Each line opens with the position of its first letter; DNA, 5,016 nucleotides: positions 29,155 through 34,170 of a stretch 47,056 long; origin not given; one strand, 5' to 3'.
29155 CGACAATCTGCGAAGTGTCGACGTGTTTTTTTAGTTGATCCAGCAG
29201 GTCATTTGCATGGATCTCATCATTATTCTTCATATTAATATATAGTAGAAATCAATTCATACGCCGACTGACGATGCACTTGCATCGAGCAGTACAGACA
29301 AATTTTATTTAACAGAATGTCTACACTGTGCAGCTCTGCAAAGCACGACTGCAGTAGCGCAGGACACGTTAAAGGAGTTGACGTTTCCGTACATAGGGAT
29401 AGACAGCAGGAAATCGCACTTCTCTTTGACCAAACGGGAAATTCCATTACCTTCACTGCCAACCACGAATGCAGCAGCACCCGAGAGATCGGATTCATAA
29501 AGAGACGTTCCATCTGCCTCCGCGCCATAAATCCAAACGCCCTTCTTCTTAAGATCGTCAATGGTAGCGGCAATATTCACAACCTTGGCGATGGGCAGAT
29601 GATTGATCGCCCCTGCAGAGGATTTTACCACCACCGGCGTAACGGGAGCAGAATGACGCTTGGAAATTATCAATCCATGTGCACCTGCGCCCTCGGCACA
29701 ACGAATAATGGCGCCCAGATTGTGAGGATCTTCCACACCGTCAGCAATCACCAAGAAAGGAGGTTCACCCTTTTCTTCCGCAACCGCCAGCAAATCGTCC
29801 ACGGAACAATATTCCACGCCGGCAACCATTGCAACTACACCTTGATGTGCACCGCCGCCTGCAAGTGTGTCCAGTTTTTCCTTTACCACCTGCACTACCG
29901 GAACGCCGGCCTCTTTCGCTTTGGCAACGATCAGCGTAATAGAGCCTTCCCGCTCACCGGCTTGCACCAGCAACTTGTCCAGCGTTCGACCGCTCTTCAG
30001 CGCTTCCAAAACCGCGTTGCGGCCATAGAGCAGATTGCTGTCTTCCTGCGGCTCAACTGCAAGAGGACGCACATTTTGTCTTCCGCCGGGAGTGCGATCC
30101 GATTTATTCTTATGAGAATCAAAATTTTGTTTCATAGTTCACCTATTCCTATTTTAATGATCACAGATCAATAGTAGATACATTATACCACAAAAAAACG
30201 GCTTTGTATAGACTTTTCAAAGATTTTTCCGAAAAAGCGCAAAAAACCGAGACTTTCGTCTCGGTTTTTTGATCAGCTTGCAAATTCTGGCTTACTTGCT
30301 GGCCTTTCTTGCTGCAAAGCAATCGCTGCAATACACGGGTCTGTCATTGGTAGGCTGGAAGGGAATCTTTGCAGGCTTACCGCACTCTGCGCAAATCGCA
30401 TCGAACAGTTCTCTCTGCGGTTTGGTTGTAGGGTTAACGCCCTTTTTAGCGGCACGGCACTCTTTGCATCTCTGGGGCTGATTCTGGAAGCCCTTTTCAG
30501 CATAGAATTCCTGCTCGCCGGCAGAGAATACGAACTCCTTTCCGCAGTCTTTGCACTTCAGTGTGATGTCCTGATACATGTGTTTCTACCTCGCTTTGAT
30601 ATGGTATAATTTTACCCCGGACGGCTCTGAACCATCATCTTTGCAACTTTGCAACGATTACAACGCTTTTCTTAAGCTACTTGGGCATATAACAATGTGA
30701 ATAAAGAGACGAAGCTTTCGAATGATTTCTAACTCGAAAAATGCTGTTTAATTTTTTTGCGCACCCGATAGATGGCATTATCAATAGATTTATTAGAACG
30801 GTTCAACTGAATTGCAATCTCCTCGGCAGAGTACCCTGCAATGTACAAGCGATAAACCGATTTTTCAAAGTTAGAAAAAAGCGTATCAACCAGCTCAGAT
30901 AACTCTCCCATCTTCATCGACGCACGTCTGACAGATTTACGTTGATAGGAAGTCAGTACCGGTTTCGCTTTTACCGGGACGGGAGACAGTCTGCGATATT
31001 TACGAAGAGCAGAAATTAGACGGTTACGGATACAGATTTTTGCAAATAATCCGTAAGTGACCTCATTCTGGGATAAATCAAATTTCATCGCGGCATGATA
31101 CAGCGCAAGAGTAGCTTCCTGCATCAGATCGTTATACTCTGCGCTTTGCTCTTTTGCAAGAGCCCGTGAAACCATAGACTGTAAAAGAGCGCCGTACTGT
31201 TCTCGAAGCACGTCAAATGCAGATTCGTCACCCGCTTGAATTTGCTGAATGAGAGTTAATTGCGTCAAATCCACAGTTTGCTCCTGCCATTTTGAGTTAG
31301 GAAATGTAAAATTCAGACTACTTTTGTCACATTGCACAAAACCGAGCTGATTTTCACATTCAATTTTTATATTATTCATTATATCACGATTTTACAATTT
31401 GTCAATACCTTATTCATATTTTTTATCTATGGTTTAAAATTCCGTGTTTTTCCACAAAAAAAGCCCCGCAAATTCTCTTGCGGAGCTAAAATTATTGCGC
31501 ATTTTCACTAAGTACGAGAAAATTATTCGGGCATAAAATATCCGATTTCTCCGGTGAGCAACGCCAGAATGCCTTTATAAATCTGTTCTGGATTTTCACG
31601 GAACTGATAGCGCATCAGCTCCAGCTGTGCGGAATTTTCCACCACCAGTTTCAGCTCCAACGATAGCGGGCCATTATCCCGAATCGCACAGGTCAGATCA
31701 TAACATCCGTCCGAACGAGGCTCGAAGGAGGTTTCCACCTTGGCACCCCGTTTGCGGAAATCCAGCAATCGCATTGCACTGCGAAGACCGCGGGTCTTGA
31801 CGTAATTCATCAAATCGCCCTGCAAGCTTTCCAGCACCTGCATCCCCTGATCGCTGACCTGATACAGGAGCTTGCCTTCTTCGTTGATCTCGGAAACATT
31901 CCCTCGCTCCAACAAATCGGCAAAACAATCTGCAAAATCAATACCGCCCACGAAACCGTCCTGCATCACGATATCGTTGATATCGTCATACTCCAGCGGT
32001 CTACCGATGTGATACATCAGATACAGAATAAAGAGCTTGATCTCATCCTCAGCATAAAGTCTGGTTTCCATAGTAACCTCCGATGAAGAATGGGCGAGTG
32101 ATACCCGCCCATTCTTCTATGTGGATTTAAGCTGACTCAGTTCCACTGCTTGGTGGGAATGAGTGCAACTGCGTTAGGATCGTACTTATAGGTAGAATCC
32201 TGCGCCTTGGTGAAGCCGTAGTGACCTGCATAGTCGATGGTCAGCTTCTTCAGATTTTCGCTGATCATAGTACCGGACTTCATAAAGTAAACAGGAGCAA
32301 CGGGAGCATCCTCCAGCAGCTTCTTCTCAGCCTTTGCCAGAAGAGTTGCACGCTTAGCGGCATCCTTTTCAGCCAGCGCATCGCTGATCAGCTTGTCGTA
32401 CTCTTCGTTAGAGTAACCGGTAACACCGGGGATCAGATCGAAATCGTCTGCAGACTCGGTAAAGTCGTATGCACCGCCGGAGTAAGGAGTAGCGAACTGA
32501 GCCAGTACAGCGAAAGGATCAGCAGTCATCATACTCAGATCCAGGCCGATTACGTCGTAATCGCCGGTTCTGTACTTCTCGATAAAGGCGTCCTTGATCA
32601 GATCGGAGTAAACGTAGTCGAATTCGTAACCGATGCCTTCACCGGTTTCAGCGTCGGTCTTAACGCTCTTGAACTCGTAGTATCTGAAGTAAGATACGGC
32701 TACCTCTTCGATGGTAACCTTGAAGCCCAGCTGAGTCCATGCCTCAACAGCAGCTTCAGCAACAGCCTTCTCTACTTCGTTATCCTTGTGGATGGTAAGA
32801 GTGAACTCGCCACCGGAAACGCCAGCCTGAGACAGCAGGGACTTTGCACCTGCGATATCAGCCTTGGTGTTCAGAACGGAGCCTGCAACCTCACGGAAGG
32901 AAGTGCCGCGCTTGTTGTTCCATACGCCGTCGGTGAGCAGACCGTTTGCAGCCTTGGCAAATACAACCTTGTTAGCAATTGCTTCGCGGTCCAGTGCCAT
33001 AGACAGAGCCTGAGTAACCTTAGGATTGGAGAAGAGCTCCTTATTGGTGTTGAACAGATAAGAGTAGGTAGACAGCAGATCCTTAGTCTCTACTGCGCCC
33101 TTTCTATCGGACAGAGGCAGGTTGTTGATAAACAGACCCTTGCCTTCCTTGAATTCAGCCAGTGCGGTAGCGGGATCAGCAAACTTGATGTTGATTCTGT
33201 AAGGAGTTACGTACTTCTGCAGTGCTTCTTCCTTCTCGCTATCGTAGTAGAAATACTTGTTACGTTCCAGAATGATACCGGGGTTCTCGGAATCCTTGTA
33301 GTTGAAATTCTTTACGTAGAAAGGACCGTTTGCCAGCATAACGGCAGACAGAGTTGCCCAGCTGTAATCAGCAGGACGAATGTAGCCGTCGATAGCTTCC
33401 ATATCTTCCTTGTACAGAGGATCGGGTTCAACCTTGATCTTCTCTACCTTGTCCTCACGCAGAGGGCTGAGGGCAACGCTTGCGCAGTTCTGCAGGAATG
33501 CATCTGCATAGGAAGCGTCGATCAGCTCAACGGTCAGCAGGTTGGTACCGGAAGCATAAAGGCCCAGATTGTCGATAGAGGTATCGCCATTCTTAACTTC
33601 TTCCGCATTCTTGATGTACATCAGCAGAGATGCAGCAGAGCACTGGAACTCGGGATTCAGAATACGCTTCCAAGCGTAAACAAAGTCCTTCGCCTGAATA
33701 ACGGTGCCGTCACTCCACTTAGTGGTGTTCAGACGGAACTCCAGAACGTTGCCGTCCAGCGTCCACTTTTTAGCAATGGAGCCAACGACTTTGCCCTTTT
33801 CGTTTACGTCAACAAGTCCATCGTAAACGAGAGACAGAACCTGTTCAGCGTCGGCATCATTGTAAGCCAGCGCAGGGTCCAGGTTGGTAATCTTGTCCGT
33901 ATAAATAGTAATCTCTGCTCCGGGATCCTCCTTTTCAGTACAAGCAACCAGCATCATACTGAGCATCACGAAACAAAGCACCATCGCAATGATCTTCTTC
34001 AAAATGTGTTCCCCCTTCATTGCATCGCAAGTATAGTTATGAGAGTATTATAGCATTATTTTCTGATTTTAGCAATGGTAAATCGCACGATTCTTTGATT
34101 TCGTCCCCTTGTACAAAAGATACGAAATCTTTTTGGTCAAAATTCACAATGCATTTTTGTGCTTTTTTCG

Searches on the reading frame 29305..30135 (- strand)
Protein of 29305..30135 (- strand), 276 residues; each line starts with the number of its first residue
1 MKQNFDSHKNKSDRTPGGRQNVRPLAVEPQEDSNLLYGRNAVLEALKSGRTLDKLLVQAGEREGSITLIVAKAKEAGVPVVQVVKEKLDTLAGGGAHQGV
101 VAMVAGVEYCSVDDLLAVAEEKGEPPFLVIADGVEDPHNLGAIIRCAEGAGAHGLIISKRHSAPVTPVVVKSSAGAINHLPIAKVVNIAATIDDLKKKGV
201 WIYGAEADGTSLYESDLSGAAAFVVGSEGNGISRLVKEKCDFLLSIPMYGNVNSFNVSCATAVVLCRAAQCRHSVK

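Call 26: search_protein_families(library=pfam, proteins=[window:29305-30135:-])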
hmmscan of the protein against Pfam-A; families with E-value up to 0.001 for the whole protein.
window:29305-30135:- (276 aa): 2 families
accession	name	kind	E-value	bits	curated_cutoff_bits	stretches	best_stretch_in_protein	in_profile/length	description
PF00588.24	SpoU_methylase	-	9.8e-43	146.1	29.7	1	127-265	2-141/142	SpoU rRNA Methylase family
PF08032.17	SpoU_sub_bind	-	1.1e-20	74.2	22.8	1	35-109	1-75/76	RNA 2'-O ribose methyltransferase substrate binding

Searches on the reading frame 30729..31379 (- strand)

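Call 26: search_protein_families(library=pfam, proteins=[window:30729-31379:-])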
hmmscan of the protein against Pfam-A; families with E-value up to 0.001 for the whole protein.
window:30729-31379:- (216 aa): 4 families
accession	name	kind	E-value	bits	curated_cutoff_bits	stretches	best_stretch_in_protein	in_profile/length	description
PF07638.17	Sigma70_ECF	-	5.1e-09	36.7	21.1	1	42-215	6-184/185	ECF sigma factor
PF04542.20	Sigma70_r2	-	1.5e-07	31.6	24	1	60-130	3-70/71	Sigma-70 region 2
PF08281.18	Sigma70_r4_2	-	2.8e-06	27.3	25.7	1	173-210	16-54/54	Sigma-70, region 4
PF00196.25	GerE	-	5.2e-05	23.2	23.5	1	168-212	3-47/57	Bacterial regulatory proteins, luxR family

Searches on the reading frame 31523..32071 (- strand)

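Call 26: search_protein_families(library=pfam, proteins=[window:31523-32071:-])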
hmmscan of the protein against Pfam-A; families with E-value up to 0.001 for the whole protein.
window:31523-32071:- (182 aa): 1 family
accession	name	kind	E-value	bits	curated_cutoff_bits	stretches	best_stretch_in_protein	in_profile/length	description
PF14277.12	DUF4364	-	3.3e-32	112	26.9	1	11-172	1-162/162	Domain of unknown function (DUF4364)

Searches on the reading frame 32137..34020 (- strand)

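Call 26: search_protein_families(library=pfam, proteins=[window:32137-34020:-])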
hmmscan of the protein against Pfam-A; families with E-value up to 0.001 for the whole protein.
window:32137-34020:- (627 aa): 1 family
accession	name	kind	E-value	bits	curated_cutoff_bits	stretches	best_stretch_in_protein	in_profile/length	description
PF00496.27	SBP_bac_5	-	2.2e-45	155.8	32.4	1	77-513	1-364/368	Bacterial extracellular solute-binding proteins, family 5 Middle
